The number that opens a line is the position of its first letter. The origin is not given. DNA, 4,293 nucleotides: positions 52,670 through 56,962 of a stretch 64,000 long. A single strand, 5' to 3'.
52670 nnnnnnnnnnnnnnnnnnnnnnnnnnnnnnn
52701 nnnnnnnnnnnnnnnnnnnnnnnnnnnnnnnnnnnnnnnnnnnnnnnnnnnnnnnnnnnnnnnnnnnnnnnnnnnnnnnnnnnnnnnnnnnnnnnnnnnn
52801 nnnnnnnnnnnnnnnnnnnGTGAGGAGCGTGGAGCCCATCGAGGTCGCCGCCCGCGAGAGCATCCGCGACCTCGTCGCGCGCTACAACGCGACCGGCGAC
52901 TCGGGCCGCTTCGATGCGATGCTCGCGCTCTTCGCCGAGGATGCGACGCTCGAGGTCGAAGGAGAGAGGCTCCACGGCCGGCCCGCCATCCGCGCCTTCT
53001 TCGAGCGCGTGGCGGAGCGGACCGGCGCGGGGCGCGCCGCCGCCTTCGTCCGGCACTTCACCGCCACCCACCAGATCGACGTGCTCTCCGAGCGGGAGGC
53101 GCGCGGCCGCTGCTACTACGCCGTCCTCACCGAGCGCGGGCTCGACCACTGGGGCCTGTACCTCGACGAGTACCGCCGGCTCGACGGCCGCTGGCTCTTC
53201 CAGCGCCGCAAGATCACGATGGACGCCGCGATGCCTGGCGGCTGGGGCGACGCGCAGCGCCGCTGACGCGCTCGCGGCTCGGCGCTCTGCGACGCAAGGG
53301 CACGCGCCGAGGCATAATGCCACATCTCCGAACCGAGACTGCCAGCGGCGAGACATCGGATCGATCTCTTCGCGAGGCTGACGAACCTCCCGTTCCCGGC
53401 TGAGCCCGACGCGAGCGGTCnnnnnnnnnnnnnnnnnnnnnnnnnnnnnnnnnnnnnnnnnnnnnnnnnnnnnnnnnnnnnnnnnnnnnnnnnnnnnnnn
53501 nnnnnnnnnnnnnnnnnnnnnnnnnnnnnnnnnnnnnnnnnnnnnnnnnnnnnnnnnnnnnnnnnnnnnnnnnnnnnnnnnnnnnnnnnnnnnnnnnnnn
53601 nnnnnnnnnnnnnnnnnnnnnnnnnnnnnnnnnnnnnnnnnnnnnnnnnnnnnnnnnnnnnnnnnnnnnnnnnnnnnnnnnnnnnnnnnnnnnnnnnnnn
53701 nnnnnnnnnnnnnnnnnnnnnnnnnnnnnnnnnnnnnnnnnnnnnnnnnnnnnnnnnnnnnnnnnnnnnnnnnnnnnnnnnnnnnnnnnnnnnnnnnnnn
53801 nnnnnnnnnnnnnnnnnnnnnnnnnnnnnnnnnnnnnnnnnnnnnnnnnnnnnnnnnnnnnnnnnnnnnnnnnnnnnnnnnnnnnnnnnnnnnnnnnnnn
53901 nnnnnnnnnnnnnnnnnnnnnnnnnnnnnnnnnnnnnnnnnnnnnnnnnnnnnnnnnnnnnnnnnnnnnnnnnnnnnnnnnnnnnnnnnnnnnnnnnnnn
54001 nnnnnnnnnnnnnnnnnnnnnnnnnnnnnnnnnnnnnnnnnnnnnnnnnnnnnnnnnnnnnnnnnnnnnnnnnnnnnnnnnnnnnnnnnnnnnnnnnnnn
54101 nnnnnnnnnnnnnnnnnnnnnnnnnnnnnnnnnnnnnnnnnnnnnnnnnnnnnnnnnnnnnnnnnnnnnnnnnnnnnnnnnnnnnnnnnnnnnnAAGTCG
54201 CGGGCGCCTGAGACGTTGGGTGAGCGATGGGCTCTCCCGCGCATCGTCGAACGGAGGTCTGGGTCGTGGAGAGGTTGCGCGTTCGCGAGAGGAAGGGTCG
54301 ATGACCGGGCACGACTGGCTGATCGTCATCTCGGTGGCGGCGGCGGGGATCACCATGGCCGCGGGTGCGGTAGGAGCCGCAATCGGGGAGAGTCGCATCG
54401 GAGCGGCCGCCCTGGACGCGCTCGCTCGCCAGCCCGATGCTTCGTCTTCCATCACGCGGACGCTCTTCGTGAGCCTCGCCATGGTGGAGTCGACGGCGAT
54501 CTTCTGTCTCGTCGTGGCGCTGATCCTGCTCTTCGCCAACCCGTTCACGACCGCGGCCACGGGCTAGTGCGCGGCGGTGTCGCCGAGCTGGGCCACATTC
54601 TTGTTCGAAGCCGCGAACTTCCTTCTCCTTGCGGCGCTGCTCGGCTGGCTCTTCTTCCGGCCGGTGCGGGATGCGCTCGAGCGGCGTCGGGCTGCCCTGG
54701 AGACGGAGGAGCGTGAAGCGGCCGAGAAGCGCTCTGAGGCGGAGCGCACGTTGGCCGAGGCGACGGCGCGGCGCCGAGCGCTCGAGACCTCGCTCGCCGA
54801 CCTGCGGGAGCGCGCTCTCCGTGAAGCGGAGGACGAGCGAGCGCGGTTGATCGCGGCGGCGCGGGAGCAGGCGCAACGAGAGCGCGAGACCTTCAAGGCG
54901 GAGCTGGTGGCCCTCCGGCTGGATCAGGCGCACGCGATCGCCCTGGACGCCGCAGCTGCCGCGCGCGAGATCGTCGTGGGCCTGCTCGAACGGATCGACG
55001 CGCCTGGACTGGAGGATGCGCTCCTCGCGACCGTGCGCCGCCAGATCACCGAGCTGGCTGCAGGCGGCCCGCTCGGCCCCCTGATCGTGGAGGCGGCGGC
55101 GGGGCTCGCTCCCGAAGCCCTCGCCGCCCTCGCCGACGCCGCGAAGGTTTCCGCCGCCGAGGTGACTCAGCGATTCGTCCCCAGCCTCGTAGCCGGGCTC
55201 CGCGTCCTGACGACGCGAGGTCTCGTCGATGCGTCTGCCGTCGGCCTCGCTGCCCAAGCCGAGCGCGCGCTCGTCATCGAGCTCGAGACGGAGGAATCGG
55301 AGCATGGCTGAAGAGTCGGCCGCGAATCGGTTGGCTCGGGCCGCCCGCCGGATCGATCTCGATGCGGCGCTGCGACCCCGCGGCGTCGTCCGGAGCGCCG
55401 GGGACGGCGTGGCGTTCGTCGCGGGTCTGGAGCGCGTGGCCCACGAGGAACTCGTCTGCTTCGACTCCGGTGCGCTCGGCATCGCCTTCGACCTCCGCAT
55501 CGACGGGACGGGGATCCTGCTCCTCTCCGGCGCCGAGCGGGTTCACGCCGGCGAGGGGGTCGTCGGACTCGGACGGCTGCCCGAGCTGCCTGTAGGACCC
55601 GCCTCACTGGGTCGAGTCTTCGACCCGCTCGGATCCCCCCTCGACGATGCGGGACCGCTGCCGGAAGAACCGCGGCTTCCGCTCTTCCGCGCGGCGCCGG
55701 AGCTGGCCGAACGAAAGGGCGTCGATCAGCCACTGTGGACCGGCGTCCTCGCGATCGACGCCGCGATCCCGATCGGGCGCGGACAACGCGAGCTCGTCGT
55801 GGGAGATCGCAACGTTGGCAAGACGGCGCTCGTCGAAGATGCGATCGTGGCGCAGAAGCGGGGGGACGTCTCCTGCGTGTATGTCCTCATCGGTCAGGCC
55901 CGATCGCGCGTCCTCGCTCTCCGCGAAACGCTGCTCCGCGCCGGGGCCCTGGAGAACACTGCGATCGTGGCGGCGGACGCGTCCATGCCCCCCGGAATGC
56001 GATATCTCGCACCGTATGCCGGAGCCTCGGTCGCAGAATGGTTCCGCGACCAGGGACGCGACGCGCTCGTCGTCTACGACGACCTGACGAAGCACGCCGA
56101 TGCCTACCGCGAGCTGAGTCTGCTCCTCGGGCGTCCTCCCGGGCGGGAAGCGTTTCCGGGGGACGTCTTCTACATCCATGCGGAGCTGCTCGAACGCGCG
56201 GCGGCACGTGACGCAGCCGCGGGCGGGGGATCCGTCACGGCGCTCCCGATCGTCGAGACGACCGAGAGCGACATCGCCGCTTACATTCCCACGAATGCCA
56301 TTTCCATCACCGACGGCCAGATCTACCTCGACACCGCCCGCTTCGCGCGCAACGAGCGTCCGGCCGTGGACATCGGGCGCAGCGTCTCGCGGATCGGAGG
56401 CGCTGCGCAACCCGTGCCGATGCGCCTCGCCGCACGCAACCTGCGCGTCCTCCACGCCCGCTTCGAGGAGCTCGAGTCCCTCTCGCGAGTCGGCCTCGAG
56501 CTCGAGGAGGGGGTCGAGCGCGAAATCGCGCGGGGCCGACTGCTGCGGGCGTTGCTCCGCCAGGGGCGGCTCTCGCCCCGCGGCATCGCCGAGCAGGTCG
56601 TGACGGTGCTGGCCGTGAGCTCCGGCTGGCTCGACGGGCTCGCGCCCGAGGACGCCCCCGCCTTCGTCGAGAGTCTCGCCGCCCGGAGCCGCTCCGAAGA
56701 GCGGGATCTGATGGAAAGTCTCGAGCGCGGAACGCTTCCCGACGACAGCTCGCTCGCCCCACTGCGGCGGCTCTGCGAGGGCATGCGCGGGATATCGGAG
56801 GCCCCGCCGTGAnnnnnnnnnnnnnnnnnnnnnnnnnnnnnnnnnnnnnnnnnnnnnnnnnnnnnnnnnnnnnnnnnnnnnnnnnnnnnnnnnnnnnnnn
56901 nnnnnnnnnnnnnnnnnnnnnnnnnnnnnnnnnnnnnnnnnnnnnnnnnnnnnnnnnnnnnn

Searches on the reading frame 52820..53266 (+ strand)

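Call 63: search_protein_families(library=pfam, proteins=[window:52820-53266:+], max_evalue=0.00001)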
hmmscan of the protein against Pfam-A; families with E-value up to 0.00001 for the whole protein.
window:52820-53266:+ (148 aa): 2 families
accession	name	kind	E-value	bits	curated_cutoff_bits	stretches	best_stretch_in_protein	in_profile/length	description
PF13577.12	SnoaL_4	-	2.2e-23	83.1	24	1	8-131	2-126/126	SnoaL-like domain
PF12680.13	SnoaL_2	-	3e-08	34.6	27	1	19-101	1-77/102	SnoaL-like domain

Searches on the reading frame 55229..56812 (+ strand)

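Call 63: search_protein_families(library=pfam, proteins=[window:55229-56812:+], max_evalue=0.00001)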
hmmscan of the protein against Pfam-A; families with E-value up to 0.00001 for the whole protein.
window:55229-56812:+ (527 aa): 2 families
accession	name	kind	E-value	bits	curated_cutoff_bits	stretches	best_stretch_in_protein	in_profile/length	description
PF00006.31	ATP-synt_ab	-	1.3e-75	254.2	29.5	1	172-387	1-213/213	ATP synthase alpha/beta family, nucleotide-binding domain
PF00306.32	ATP-synt_ab_C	-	1.8e-16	61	27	1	397-507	4-114/126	ATP synthase alpha/beta chain, C terminal domain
